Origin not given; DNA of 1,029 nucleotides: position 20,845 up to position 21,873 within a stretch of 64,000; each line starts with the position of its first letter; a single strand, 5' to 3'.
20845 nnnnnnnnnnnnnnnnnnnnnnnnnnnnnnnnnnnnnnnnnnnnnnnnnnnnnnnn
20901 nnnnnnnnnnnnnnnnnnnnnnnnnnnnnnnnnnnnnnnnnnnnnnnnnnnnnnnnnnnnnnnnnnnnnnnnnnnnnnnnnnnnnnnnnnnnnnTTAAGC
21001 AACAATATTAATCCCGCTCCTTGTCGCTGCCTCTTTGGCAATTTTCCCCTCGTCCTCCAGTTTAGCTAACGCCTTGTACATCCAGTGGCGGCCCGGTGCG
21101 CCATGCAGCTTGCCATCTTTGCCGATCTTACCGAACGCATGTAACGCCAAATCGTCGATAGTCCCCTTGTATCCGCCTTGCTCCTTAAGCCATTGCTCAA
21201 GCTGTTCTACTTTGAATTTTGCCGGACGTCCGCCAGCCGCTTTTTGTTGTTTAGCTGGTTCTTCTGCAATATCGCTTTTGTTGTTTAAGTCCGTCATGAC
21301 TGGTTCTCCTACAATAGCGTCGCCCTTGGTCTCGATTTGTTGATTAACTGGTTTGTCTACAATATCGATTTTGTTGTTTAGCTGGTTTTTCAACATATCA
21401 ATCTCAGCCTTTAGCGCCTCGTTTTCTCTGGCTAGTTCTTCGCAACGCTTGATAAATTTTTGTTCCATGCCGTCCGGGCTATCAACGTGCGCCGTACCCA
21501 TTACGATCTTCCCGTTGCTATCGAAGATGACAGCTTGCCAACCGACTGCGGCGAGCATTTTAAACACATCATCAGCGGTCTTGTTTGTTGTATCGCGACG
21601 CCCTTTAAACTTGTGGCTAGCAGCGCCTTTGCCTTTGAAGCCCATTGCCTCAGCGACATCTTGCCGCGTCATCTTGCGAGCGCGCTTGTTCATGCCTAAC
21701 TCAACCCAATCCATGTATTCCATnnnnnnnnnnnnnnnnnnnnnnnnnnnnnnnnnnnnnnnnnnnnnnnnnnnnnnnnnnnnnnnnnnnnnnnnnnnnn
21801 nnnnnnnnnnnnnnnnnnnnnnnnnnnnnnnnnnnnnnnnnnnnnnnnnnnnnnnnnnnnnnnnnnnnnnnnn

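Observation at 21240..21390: Intragenic tandem duplication in the 242-aa gene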

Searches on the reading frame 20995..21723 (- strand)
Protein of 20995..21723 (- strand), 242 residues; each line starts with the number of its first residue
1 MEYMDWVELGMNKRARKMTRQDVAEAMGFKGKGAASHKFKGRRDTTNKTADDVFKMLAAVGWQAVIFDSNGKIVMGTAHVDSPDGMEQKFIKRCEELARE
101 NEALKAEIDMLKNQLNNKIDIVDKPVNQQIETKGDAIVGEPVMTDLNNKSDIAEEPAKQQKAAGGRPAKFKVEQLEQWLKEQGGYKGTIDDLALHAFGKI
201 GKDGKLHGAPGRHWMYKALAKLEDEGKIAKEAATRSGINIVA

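Call 5: search_protein_families(library=pfam, proteins=[window:20995-21723:-], max_evalue=1)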
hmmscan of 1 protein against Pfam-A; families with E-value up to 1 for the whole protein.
window:20995-21723:- (242 aa): 7 families
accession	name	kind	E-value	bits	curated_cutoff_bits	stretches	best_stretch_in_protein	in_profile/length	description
PF12709.12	Fungal_TACC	-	0.0098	16.8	27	1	85-117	31-63/77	Fungal Transforming acidic coiled-coil (TACC) proteins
PF02183.23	HALZ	-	0.019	15.5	28.1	1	93-115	20-42/43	Homeobox associated leucine zipper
PF00170.26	bZIP_1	-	0.025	15.1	27.6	1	92-117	33-58/64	bZIP transcription factor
PF14362.11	DUF4407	-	0.076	12.7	31.3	1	83-168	125-207/297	Domain of unknown function (DUF4407)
PF07798.16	CCDC90-like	-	0.13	12.5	33.5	1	95-129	75-109/175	Coiled-coil domain-containing protein 90-like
PF07558.16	Shugoshin_N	-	0.13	12.5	30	1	86-114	1-29/45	Shugoshin N-terminal coiled-coil region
PF07716.20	bZIP_2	-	0.6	10.7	22.3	1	88-114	28-54/54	Basic region leucine zipper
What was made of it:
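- On bZIP / leucine-zipper families (PF00170, PF02183): E = 0.019-0.025, about 15 bits against cut-offs of about 28 (call 5).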

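Call 6: search_protein_families(library=phrogs, proteins=[window:20995-21723:-], max_evalue=0.1)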
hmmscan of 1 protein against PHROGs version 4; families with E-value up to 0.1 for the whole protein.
window:20995-21723:- (242 aa): 3 families
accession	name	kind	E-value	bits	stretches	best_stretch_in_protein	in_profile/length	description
phrog_492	-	unknown function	0.013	16.7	1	92-132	76-104/195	-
phrog_8865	-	head and packaging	0.022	15.4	1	87-177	75-147/297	head scaffolding protein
phrog_18900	-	unknown function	0.035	15.1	0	155-188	26-59/149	-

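Call 14: find_homologous_proteins(query=window:20995-21723:-, max_evalue=0.001)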
Query window:20995-21723:- (242 aa): 213 proteins with E <= 0.001 among 727 candidates; the best 120 are listed.
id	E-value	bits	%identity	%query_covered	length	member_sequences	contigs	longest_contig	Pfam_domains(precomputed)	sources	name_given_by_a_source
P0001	6.9e-156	535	100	100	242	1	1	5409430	-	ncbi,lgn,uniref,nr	ncbi:XRE family transcriptional regulator [Escherichia coli]|uniref:XRE family transcriptional regul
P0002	3.1e-154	529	99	100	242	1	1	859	-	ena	-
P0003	9.7e-154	528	99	100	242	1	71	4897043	-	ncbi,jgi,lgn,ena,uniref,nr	ncbi:TPA: XRE family transcriptional regulator [Escherichia coli]|uniref:hypothetical protein n=1 Ta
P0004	1.4e-153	527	98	100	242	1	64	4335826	-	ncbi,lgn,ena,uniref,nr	ncbi:XRE family transcriptional regulator [Escherichia coli]|uniref:XRE family transcriptional regul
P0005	2.4e-153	526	98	100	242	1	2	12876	-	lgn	-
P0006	4.5e-153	525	98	100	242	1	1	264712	-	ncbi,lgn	ncbi:TPA: XRE family transcriptional regulator [Escherichia coli]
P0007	4.6e-153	525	98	100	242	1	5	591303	-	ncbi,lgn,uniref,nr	ncbi:hypothetical protein [Escherichia coli]|uniref:hypothetical protein n=1 Tax=Escherichia coli Ta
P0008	4.8e-153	525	98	100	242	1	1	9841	-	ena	-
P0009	5.5e-153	525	98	100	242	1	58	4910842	-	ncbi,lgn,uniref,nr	ncbi:XRE family transcriptional regulator [Escherichia coli]|uniref:XRE family transcriptional regul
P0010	6.0e-153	525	98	100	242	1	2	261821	-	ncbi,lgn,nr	ncbi:XRE family transcriptional regulator [Escherichia coli]|nr:XRE family transcriptional regulator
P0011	7.5e-153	525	98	100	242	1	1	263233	-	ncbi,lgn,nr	ncbi:TPA: XRE family transcriptional regulator [Escherichia coli]|nr:XRE family transcriptional regu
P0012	1.1e-152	524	98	100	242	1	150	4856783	-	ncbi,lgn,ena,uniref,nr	ncbi:hypothetical protein [Escherichia coli]|uniref:hypothetical protein n=1 Tax=Escherichia coli Ta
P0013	1.4e-152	524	98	100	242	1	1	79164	-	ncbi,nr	ncbi:XRE family transcriptional regulator [Escherichia coli]|nr:XRE family transcriptional regulator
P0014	1.5e-152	524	98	100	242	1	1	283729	-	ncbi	ncbi:XRE family transcriptional regulator [Escherichia coli]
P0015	1.6e-152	524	98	100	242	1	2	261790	-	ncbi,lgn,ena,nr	ncbi:XRE family transcriptional regulator [Escherichia coli]|nr:XRE family transcriptional regulator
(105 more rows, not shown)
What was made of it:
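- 20995..21723 (-): Gene for the 242-aa regulator-like protein. NCBI records name it 'XRE family transcriptional regulator' or 'hypothetical protein'. 213 homologues, all E. coli or Shigella (call 14).
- One-unit alleles are common; one such sequence was seen on 636 contigs (call 14).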

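Call 15: search_solved_structures(query=window:20995-21723:-, max_evalue=10)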
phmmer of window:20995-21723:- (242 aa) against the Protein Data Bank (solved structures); distinct sequences matched with E-value up to 10: 2.
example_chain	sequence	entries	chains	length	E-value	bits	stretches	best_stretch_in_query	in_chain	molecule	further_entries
4zv6_B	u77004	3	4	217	0.28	14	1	16-67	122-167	Octarellin V.1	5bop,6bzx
5vji_C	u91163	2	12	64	0.53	13.1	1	92-120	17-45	CLOCK-interacting pacemaker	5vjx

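Call 31: find_homologous_proteins(query=L004:2587-3297:+, max_evalue=0.001)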
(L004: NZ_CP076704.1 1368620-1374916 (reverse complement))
Query L004:2587-3297:+ (236 aa): 174 proteins with E <= 0.001 among 1450 candidates; the best 120 are listed.
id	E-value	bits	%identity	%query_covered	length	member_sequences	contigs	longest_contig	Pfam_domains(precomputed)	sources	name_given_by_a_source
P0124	1.2e-147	507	99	100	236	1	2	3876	PF01381.29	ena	-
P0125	2.1e-147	507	98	100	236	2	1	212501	PF01381.29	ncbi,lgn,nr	ncbi:TPA: helix-turn-helix transcriptional regulator [Escherichia coli]|nr:helix-turn-helix transcri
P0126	7.6e-147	505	97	100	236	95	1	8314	PF01381.29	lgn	-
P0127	1.7e-144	497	95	100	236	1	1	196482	PF01381.29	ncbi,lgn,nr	ncbi:helix-turn-helix transcriptional regulator [Escherichia coli]|nr:helix-turn-helix transcription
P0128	2.5e-144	497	96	100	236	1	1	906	PF01381.29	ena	-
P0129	1.3e-143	494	95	100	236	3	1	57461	PF01381.29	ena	-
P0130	3.6e-134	463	91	100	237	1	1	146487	PF01381.29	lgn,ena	-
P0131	2.1e-133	461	91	100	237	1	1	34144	PF01381.29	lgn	-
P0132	1.4e-130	452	93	100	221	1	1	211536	PF01381.29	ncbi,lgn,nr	ncbi:helix-turn-helix transcriptional regulator [Escherichia coli]|nr:helix-turn-helix transcription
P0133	1.4e-129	448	86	100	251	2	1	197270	PF01381.29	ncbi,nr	ncbi:TPA: helix-turn-helix transcriptional regulator [Escherichia coli]|nr:helix-turn-helix transcri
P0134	1.2e-128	445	86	100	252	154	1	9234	-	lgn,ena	-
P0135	1.2e-126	439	90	100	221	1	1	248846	PF01381.29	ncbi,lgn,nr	ncbi:helix-turn-helix transcriptional regulator [Escherichia coli]|nr:helix-turn-helix transcription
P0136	2.5e-126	438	85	100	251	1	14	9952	PF01381.29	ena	-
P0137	2.5e-126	438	90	100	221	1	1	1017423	PF01381.29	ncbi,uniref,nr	ncbi:helix-turn-helix domain-containing protein [Escherichia coli]|uniref:helix-turn-helix domain-co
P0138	2.6e-126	438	85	100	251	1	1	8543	-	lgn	-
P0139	4.5e-126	437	83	100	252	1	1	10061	PF01381.29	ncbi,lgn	ncbi:TPA: helix-turn-helix domain-containing protein [Escherichia coli]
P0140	5.8e-126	436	85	100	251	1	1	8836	PF01381.29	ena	-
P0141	5.8e-126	436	85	100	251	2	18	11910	PF01381.29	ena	-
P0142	8.5e-126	436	84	100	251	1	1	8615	PF01381.29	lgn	-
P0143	9.0e-126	436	84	100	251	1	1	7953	PF01381.29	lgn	-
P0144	1.8e-125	435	84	100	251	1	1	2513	PF01381.29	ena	-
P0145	1.9e-125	435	84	100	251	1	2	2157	PF01381.29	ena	-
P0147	7.1e-125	433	83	100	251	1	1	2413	PF01381.29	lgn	-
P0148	1.1e-124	432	83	100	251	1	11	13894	PF01381.29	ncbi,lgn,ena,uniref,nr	ncbi:helix-turn-helix transcriptional regulator [Escherichia coli]|uniref:helix-turn-helix domain-co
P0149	1.9e-124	432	84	100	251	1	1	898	PF01381.29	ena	-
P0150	4.2e-124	430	83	100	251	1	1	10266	PF01381.29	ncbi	-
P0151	5.7e-124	430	83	100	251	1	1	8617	PF01381.29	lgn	-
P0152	1.0e-123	429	83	100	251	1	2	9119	PF01381.29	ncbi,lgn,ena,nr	ncbi:TPA: helix-turn-helix transcriptional regulator [Escherichia coli]|nr:helix-turn-helix transcri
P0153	1.0e-123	429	83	100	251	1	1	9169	PF01381.29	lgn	-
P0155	1.4e-123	429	83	100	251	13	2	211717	PF01381.29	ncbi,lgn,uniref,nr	ncbi:helix-turn-helix domain-containing protein [Escherichia coli]|uniref:helix-turn-helix domain-co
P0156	1.4e-123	429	83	100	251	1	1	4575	PF01381.29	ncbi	-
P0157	1.5e-123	429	83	100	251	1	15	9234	PF01381.29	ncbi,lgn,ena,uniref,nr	ncbi:helix-turn-helix domain-containing protein [Escherichia coli]|uniref:helix-turn-helix domain-co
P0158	1.7e-123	428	83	100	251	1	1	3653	PF01381.29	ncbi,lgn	-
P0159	2.0e-123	428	83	100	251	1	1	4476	PF01381.29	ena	-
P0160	5.2e-123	427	88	100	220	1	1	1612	-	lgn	-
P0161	1.5e-119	415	86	100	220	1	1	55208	PF01381.29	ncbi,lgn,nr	ncbi:TPA: helix-turn-helix transcriptional regulator [Escherichia coli]|nr:helix-turn-helix transcri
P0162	2.0e-101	356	72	100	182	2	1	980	PF01381.29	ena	-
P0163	1.7e-80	288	80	72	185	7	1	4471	PF01381.29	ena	-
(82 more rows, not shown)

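Call 41: predict_structure(alignment_id=A3)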
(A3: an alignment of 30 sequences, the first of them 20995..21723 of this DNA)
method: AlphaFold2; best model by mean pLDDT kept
length: 242 residues; sequences in the alignment: 30
mean_pLDDT: 48.2   pTM: 0.28
mean pLDDT of the five models: 48.2, 46.0, 41.8, 41.7, 41.3
residues with pLDDT >= 90: 0; 70-90: 39; 50-70: 58; < 50: 145
segments of 3 or more residues with pLDDT < 50: 1-22, 26-33, 35-52, 54-91, 120-169, 204-206, 232-236
pLDDT, mean of each block of 10 residues (from residue 1): 29 36 48 46 38 44 37 33 41 57 74 66 35 26 28 29 35 74 72 64 52 66 71 52 66
secondary structure, 60 per line:
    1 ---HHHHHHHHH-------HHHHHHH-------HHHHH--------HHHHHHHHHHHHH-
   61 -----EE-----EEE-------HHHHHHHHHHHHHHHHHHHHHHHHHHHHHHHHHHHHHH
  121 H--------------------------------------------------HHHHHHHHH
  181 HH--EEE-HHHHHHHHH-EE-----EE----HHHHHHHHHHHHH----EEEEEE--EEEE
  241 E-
elements in order: H4-12 H20-26 H34-38 H47-59 E73-75 H83-121 H172-182 E185-187 H189-197 H212-224 E229-234 E237-241
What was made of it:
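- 20998..21240 (-): C-terminal domain (aa 162-242). It has no sequence relatives outside this family and its model resembles a winged helix. AlphaFold topology H-b-H-H-b-b, pLDDT 64-74 (call 41).
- On In-frame intragenic VNTR encoding a linker: pLDDT is 26-35 for residues 120-169, between helix 83-121 and the C-terminal fold, but the whole model is of low confidence (mean 48) (call 41).
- On Winged-helix DNA-binding domains (C-terminal domain): The model has this topology at pLDDT 64-74 (call 41).
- Linker character: pLDDT 26-35 for residues 120-169, between helix 83-121 and the C-terminal fold (call 41).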

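Call 44: search_protein_families(library=pfam, proteins=[L004:2587-3297:+], max_evalue=5)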
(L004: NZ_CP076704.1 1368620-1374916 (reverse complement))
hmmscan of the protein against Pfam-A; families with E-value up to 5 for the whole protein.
L004:2587-3297:+ (236 aa): 15 families
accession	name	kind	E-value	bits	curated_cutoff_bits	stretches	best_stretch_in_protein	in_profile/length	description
PF01381.28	HTH_3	-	1.3e-05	25.6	23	1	26-67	9-50/55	Helix-turn-helix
PF13560.12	HTH_31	-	0.00035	21.3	27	1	26-67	14-56/64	Helix-turn-helix domain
PF19187.6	HTH_PafC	-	0.017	15.4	32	1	52-126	29-99/115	PafC helix-turn-helix domain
PF14282.11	FlxA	-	0.03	14.9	26.3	1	93-152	37-100/101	FlxA-like protein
PF16046.10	FAM76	-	0.038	13.8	28.5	1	94-173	200-283/298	FAM76 protein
PF06698.16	DUF1192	-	0.039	14.5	25.5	1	109-130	27-48/58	Protein of unknown function (DUF1192)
PF13395.12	HNH_4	-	0.057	13.8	22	1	90-112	31-53/54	HNH endonuclease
PF15943.11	YdaS_toxin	-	0.059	13.6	30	1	30-57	12-39/65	Bacterial toxin YdaS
PF12728.13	HTH_17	-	0.12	13.1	27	0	158-176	32-50/51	Helix-turn-helix domain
PF14502.12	HTH_41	-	0.12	12.2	25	0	211-231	25-45/48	Helix-turn-helix domain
PF13443.12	HTH_26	-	0.13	13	22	1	26-66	10-51/63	Cro/C1-type HTH DNA-binding domain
PF04967.18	HTH_10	-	0.13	12.5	23.1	1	14-47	11-44/53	HTH DNA binding domain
PF04977.20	DivIC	-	0.14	12.4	28.9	1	96-123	25-52/80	Septum formation initiator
PF16326.10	ABC_tran_CTD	-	0.99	10.1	32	1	108-148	14-54/69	ABC transporter C-terminal domain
PF23735.1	KIF9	-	2.9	8.5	31.9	0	88-143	16-73/140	Kinesin-like protein KIF9 domain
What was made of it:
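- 21472..21723 (-): N-terminal domain (aa 1-84), a divergent XRE/Cro-type helix-turn-helix (type A). No Pfam hit of its own (calls 5, 44).
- On XRE-type HTH regulators (Pfam HTH_3, PF01381): The window protein (type A) has no HTH_3 hit (calls 5, 44).
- On Lambda-O-type initiator with intragenic origin iterons: No such Pfam or PHROG hit for this protein (calls 5, 6, 44).
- There is no Phage_rep_O or other initiator domain (calls 5, 6, 44).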

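Call 51: find_encoding_contigs(protein=P0160, flank=1500, max_places=1)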
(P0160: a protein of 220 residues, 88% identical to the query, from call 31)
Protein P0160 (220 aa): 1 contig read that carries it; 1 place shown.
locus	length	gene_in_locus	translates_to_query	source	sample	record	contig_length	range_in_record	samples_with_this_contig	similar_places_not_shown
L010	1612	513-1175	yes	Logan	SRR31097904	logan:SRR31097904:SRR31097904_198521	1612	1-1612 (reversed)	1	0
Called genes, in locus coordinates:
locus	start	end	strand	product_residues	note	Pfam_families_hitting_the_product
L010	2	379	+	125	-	?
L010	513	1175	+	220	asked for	-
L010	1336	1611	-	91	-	PF06277:EutA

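Call 52: find_encoding_contigs(protein=P0132, flank=1500, max_places=1)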
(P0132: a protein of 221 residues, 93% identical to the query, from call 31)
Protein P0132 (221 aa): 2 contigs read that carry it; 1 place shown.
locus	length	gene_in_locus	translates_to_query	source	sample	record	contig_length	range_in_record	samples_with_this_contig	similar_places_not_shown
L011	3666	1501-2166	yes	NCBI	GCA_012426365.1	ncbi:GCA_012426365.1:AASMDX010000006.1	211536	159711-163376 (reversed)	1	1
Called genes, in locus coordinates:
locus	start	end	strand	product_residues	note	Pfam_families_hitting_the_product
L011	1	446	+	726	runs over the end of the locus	-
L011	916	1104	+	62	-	-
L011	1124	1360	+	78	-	-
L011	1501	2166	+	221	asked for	PF01381:HTH_3 (faint)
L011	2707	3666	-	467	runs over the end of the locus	PF06277:EutA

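Call 53: find_encoding_contigs(protein=P0130, flank=1500, max_places=1)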
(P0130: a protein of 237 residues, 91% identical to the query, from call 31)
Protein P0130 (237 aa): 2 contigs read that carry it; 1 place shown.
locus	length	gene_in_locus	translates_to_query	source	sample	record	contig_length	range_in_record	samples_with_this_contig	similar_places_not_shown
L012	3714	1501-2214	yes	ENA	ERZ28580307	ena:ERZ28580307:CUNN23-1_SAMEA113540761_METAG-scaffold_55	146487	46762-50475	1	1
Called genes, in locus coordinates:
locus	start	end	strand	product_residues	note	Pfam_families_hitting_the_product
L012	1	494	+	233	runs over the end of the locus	-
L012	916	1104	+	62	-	-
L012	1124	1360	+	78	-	-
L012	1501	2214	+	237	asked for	PF01381:HTH_3 (faint)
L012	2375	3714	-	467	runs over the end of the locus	PF06277:EutA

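Call 54: find_encoding_contigs(protein=P0140, flank=1500, max_places=1)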
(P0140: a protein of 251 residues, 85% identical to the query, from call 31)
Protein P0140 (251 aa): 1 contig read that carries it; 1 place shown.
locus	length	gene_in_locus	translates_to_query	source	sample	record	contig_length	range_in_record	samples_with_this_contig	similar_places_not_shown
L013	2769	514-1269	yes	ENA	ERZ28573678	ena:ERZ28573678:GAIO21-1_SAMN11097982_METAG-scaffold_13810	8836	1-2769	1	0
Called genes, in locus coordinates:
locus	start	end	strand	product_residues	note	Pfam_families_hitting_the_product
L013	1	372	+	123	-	?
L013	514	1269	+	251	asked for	PF01381:HTH_3 (faint)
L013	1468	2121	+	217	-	PF13545:HTH_Crp_2 (faint)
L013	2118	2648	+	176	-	-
